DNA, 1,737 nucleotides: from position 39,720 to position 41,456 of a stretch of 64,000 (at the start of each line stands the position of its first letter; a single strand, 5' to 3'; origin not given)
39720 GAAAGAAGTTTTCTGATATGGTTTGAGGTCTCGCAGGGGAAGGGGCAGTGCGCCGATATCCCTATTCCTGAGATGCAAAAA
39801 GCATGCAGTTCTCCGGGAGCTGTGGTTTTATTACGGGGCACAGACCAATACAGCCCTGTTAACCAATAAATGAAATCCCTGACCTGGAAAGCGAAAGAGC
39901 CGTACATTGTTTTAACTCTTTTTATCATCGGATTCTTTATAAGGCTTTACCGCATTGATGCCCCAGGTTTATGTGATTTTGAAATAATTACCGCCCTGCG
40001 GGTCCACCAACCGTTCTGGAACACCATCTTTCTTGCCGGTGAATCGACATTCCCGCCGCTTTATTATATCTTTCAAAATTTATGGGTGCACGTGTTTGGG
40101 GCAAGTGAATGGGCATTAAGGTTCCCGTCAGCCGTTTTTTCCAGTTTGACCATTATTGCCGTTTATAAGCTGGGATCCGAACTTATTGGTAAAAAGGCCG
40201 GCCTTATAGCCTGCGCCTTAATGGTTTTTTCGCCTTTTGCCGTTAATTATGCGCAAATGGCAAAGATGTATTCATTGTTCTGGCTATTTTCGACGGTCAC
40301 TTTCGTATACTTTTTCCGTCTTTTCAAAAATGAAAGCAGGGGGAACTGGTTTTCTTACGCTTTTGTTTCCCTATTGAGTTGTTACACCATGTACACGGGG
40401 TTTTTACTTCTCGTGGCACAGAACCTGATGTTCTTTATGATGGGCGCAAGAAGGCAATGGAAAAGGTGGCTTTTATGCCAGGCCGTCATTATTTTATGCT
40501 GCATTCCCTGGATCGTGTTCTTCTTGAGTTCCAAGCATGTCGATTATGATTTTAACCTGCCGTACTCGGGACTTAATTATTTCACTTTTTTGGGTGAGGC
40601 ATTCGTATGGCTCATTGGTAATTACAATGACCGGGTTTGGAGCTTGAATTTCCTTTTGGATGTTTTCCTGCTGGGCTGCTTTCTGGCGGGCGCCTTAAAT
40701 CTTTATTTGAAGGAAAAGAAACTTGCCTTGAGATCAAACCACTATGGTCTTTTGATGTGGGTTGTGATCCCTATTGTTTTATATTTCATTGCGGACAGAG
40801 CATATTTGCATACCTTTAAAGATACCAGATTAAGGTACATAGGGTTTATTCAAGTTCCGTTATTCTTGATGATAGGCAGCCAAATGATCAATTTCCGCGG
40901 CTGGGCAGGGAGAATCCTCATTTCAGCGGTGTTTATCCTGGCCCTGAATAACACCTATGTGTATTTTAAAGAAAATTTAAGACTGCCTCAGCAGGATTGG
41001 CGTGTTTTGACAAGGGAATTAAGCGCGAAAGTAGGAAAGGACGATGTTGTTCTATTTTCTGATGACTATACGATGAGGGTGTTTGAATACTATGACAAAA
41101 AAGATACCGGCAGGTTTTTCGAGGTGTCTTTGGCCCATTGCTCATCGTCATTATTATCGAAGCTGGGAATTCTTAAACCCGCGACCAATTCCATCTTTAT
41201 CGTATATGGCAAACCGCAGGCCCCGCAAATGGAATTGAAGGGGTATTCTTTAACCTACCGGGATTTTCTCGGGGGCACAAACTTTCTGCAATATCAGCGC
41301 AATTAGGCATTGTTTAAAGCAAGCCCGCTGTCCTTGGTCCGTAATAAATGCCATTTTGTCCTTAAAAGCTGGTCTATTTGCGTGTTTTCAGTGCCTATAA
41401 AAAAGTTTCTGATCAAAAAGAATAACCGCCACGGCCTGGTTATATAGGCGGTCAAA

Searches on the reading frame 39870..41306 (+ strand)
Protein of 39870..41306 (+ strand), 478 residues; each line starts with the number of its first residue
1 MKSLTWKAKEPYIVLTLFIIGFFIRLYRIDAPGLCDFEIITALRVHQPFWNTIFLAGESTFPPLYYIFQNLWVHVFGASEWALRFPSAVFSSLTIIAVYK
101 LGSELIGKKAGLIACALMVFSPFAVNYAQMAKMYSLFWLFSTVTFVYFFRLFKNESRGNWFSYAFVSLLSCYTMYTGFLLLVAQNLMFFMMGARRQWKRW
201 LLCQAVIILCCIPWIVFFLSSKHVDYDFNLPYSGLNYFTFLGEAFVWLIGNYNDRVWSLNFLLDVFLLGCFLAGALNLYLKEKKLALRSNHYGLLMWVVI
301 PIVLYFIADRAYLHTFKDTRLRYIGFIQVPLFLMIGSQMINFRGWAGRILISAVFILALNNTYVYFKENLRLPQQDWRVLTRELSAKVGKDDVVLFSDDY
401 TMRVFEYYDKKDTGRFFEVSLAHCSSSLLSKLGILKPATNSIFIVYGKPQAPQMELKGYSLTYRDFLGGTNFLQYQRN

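Call 4: search_protein_families(library=pfam, proteins=[window:39870-41306:+], max_evalue=0.01)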
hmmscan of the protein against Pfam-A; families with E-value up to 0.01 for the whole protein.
window:39870-41306:+ (478 aa): 1 family
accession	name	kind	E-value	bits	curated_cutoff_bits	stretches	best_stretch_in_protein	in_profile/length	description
PF13231.12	PMT_2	-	4.8e-16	59.8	26.1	1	62-216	3-159/160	Dolichyl-phosphate-mannose-protein mannosyltransferase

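Call 6: search_protein_families(library=ncbifam, proteins=[window:39870-41306:+], max_evalue=0.01)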
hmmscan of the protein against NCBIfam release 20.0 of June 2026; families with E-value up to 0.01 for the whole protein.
window:39870-41306:+ (478 aa): 3 families
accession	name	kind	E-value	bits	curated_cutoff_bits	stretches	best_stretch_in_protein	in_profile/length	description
TIGR03663.1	TIGR03663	subfamily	8.6e-06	25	126.25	1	14-179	4-167/435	flippase activity-associated protein Agl23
NF052499.1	MnslTaseMT1671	equivalog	0.00031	19.3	900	1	64-218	81-239/523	mannosyltransferase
TIGR04154.1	archaeo_STT3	subfamily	0.0005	18.5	450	1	60-124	68-139/831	oligosaccharyl transferase, archaeosortase A system-associated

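Call 24: search_solved_structures(query=window:39870-41306:+, max_evalue=1, show_alignments=2)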
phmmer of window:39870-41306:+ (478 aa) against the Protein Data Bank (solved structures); distinct sequences matched with E-value up to 1: 0.

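Call 49: find_homologous_proteins(query=window:39870-41306:+, max_evalue=1e-10)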
Query window:39870-41306:+ (478 aa): 39 proteins with E <= 1e-10 among 7596 candidates.
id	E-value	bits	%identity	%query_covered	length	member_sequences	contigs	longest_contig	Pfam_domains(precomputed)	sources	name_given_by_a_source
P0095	0.0e+0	1090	100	100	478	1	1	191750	PF13231.13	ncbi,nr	ncbi:MAG: glycosyltransferase family 39 protein [Candidatus Omnitrophica bacterium]|nr:glycosyltrans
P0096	7.6e-125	436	45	98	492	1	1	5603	PF13231.13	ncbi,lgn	-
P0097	3.9e-124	433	44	98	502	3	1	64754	PF13231.13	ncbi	-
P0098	5.5e-120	420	45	100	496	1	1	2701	PF13231.13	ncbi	-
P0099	2.7e-118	414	45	98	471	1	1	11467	PF13231.13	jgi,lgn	-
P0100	6.2e-116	406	41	100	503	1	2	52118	PF13231.13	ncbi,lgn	-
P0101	7.6e-111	390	42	98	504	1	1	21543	PF13231.13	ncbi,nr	ncbi:MAG: glycosyltransferase family 39 protein [Candidatus Omnitrophica bacterium]|nr:glycosyltrans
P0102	1.6e-110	389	42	98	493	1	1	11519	PF13231.13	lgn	-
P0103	3.8e-109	384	43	98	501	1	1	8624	PF13231.13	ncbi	-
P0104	4.0e-109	384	40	95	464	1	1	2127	PF13231.13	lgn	-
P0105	2.7e-108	381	39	97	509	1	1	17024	PF13231.13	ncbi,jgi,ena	-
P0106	5.1e-108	380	41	94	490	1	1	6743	PF13231.13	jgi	jgi:mannosyltransferase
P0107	5.7e-108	380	40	95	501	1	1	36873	PF13231.13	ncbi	-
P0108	9.4e-107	376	42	98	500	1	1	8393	PF13231.13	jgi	jgi:uncharacterized membrane protein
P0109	3.3e-103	364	40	99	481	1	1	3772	PF13231.13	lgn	-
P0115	2.8e-98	348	38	95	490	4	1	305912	PF13231.13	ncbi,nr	ncbi:MAG: glycosyltransferase family 39 protein [Candidatus Omnitrophica bacterium]|nr:glycosyltrans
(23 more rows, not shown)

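Call 50: find_encoding_contigs(protein=P0097, flank=10000, max_places=1)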
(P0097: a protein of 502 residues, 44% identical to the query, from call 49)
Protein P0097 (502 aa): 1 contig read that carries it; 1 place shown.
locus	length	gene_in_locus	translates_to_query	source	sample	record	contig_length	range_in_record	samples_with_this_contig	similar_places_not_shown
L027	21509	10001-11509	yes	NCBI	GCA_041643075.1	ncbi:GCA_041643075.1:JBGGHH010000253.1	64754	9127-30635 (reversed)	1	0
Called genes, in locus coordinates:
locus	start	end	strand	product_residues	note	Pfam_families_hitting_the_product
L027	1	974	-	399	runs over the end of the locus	PF04101:Glyco_tran_28_C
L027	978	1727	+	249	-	PF10096:DUF2334 (weak)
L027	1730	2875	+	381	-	PF04055:Radical_SAM, PF13186:SPASM (weak)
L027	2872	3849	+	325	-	PF04055:Radical_SAM, PF13186:SPASM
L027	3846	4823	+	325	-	PF00733:Asn_synthase, PF06508:QueC (weak)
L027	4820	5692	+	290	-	PF04794:YdjC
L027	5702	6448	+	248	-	PF00535:Glycos_transf_2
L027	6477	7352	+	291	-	PF04055:Radical_SAM (weak), PF13186:SPASM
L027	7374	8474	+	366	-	PF04055:Radical_SAM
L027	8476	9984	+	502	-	PF13231:PMT_2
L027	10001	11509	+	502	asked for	PF13231:PMT_2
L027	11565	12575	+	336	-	PF13186:SPASM (weak)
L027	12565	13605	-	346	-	PF01636:APH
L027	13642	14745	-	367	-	-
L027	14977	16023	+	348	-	PF11104:PilM_2, PF14450:FtsA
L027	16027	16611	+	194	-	PF05137:PilN (faint)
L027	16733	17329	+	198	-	PF04350:PilO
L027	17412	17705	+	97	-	-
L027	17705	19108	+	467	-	PF21305:type_II_gspD_N0 (faint), PF07660:STN, PF03958:Secretin_N, PF00263:Secretin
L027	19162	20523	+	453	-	PF10150:RNase_E_G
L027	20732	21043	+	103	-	PF00829:Ribosomal_L21p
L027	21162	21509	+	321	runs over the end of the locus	PF01018:GTP1_OBG, PF01926:MMR_HSR1, PF02421:FeoB_N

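Call 51: find_encoding_contigs(protein=P0100, flank=10000, max_places=1)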
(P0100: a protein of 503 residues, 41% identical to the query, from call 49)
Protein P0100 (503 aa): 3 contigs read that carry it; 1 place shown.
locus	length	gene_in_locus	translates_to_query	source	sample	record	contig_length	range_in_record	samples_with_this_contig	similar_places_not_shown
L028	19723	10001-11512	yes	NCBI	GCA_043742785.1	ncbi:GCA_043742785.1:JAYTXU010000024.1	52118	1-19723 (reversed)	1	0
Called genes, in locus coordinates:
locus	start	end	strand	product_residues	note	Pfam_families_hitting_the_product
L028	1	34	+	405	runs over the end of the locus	PF04551:GcpE, PF26540:GcpE_C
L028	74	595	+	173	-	PF27542:ArfC (faint), PF02805:Ada_Zn_binding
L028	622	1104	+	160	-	PF02870:Methyltransf_1N, PF01035:DNA_binding_1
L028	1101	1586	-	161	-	PF08534:Redoxin, PF00578:AhpC-TSA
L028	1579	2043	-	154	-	PF00903:Glyoxalase, PF22677:Ble-like_N (weak)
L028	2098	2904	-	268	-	PF02811:PHP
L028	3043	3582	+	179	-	PF01227:GTP_cyclohydroI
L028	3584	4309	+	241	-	PF00106:adh_short, PF08659:KR, PF13561:adh_short_C2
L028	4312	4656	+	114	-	PF02152:FolB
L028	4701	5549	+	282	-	PF01061:ABC2_membrane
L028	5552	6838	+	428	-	PF00005:ABC_tran, PF13304:AAA_21 (faint), PF14524:Wzt_C (faint)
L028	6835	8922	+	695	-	PF01408:GFO_IDH_MocA, PF02894:GFO_IDH_MocA_C, PF22725:GFO_IDH_MocA_C3, PF01041:DegT_DnrJ_EryC1, PF01212:Beta_elim_lyase (weak)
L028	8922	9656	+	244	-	PF00535:Glycos_transf_2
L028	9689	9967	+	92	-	PF07578:LAB_N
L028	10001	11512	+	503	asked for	PF13231:PMT_2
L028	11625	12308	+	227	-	PF00132:Hexapep (faint)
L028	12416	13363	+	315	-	-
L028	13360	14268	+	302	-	-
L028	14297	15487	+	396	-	PF13439:Glyco_transf_4 (faint), PF00534:Glycos_transf_1, PF13692:Glyco_trans_1_4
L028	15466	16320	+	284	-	PF00535:Glycos_transf_2, PF10111:Glyco_tranf_2_2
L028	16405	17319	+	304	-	PF13641:Glyco_tranf_2_3, PF00535:Glycos_transf_2, PF10111:Glyco_tranf_2_2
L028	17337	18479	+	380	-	PF13439:Glyco_transf_4, PF20706:GT4-conflict, PF00534:Glycos_transf_1, PF13692:Glyco_trans_1_4, PF13524:Glyco_trans_1_2 (weak)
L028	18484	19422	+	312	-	PF09258:Glyco_transf_64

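Call 52: find_encoding_contigs(protein=P0115, flank=10000, max_places=1)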
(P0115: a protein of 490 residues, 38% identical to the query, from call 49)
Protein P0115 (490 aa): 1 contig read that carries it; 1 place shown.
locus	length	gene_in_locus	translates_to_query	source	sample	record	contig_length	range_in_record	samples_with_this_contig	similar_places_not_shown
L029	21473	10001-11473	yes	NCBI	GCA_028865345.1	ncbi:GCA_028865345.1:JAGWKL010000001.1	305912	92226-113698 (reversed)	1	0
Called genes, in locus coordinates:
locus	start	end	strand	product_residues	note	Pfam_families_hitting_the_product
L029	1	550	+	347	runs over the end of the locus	PF13353:Fer4_12 (faint), PF04055:Radical_SAM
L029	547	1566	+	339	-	PF04055:Radical_SAM, PF13353:Fer4_12 (weak)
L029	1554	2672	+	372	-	PF00155:Aminotran_1_2, PF00266:Aminotran_5 (weak), PF01041:DegT_DnrJ_EryC1, PF01053:Cys_Met_Meta_PP (weak)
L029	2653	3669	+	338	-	PF04055:Radical_SAM, PF13353:Fer4_12 (faint)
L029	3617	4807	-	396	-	PF04101:Glyco_tran_28_C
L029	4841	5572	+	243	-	PF10096:DUF2334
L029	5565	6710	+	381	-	PF04055:Radical_SAM, PF13186:SPASM (faint)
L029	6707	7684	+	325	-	PF04055:Radical_SAM, PF13186:SPASM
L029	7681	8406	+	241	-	PF00733:Asn_synthase, PF06508:QueC (weak), PF24167:DUF7411 (weak)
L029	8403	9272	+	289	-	PF04794:YdjC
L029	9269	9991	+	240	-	PF00535:Glycos_transf_2, PF10111:Glyco_tranf_2_2 (weak)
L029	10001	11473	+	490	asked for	PF13231:PMT_2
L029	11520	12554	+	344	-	PF04055:Radical_SAM (weak), PF13186:SPASM (weak)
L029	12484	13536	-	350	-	PF01636:APH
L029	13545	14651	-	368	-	-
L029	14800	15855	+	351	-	PF11104:PilM_2, PF14450:FtsA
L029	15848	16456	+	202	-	-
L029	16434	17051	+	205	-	PF04350:PilO (weak)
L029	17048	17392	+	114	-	-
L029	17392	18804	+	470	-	PF07660:STN, PF03958:Secretin_N, PF00263:Secretin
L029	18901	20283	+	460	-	PF10150:RNase_E_G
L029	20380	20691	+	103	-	PF00829:Ribosomal_L21p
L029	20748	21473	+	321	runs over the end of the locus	PF01018:GTP1_OBG, PF01926:MMR_HSR1, PF02421:FeoB_N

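Call 75: predict_structure(alignment_id=A3)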
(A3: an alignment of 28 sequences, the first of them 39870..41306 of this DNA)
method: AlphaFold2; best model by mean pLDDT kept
length: 478 residues; sequences in the alignment: 28
mean_pLDDT: 87.5   pTM: 0.88
mean pLDDT of the five models: 87.5, 85.3, 85.2, 84.8, 84.7
residues with pLDDT >= 90: 260; 70-90: 182; 50-70: 34; < 50: 2
segments of 3 or more residues with pLDDT < 50: none
pLDDT, mean of each block of 10 residues (from residue 1): 83 97 94 86 90 82 88 93 95 98 95 97 92 91 96 93 97 89 93 92 96 87 62 72 85 83 92 88 64 91 83 58 82 95 93 94 88 73 90 89 87 83 85 92 86 87 80 92
secondary structure, 60 per line:
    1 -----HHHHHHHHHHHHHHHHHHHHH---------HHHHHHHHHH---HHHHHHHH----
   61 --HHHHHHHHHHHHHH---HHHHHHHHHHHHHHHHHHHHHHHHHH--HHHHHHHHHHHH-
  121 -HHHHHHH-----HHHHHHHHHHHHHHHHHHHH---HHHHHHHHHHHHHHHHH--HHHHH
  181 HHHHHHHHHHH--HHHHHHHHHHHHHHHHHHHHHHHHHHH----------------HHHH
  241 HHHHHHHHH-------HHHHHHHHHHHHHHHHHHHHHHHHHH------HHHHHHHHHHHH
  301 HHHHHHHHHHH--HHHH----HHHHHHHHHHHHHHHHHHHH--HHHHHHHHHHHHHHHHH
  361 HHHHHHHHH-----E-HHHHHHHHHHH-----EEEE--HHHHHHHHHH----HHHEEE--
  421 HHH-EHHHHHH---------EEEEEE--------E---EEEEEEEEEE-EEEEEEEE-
elements in order: H6-26 H36-45 H49-56 H63-76 H80-105 H108-119 H122-128 H134-153 H157-173 H176-191 H194-220 H237-249 H257-282 H289-311 H314-317 H322-341 H344-369 H377-387 E393-396 H399-408 E416-418 H426-431 E441-446 E459-468 E470-477

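Call 77: fold_search(model_id=the predicted structure, library=pdb)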
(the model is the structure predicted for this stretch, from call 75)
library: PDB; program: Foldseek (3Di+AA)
matches with E <= 10: 266; with E <= 0.001: 31
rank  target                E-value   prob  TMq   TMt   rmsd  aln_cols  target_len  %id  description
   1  7oci_F                1.5e-06  1.00  0.58  0.46  12.0       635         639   14  Cryo-EM structure of yeast Ost6p containing oligosaccharyltransferase complex (released 2022-02-16)
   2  5f15                  1.8e-06  1.00  0.60  0.54   7.3       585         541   12  Crystal Structure of ArnT from Cupriavidus metallidurans bound to Undecaprenyl phosphate (released 2016-02-17)
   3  9s6t_A                2.1e-06  1.00  0.55  0.55   8.2       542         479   10  Ternary cryo-EM structure of chicken ALG12 with Dol25-PP-GlcNAc2Man7, Dol25-P-Man, and Fab (released 2026-03-18)
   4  9n9j_I                2.6e-06  1.00  0.58  0.42   9.4       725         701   12  Structure of a GRP94 folding intermediate engaged with a CCDC134- and FKBP11-bound secretory translocon (released 2025-11-19)
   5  8pn9_A                3.6e-06  1.00  0.53  0.41  11.1       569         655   14  Structure of human oligosaccharyltransferase OST-A complex bound to NGI-1 (released 2024-05-08)
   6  6s7o_A                3.9e-06  1.00  0.52  0.40  12.0       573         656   14  Cryo-EM structure of human oligosaccharyltransferase complex OST-A (released 2019-12-18)
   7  5ezm                  4.6e-06  1.00  0.48  0.44  16.6       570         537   12  Crystal Structure of ArnT from Cupriavidus metallidurans in the apo state (released 2016-02-17)
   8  9i5k_A                1.1e-05  1.00  0.55  0.53  10.2       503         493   13  Structure of the Chaetomium thermophilum Pmt4 homodimer (C2 symmetry) (released 2025-12-24)
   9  8b6l_I                1.9e-05  1.00  0.51  0.38  17.1       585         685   13  Subtomogram average of the human Sec61-TRAP-OSTA-translocon (released 2022-12-07)
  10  6ezn_F                3.1e-05  1.00  0.58  0.45  13.2       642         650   12  Cryo-EM structure of the yeast oligosaccharyltransferase (OST) complex (released 2018-01-17)
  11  8age_A                3.7e-05  1.00  0.55  0.43  11.7       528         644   16  Structure of yeast oligosaccharylransferase complex with acceptor peptide bound (released 2022-12-07)
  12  6ftg_5                3.8e-05  1.00  0.55  0.43  13.3       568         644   14  Subtomogram average of OST-containing ribosome-translocon complexes from canine rough microsomal membranes (released 2018-03-21)
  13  6s7t_A                4.0e-05  1.00  0.44  0.33  10.5       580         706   12  Cryo-EM structure of human oligosaccharyltransferase complex OST-B (released 2019-12-18)
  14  3waj                  4.5e-05  1.00  0.53  0.34  13.5       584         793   12  Crystal structure of the Archaeoglobus fulgidus oligosaccharyltransferase (O29867_ARCFU) complex with Zn and sulfate (released 2013-10-30)
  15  7e9s_A                4.9e-05  1.00  0.53  0.32  12.6       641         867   12  Archaeal oligosaccharyltransferase AglB from Archaeoglobus fulgidus in complex with an inhibitory peptide and a dolich (released 2021-09-08)
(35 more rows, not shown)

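Call 82: find_encoding_contigs(protein=P0101, flank=10000, max_places=1)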
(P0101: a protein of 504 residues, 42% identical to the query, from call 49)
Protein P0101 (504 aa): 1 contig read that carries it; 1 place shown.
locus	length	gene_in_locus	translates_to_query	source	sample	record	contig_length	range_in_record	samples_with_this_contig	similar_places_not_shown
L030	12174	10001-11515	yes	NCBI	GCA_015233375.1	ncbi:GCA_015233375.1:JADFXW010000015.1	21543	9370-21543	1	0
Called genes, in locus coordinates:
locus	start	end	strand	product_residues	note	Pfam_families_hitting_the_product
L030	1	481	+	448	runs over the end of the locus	PF00437:T2SSE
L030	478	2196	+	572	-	PF05157:MshEN, PF00437:T2SSE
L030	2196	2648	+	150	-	PF05157:MshEN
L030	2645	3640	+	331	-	-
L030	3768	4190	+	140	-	PF27806:HxsD (weak)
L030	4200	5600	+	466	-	PF13353:Fer4_12 (weak), PF04055:Radical_SAM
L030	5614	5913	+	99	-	-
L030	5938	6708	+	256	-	-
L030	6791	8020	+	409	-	-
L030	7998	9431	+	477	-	PF04055:Radical_SAM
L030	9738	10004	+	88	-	PF07578:LAB_N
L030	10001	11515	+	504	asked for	PF13231:PMT_2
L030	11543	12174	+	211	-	PF13231:PMT_2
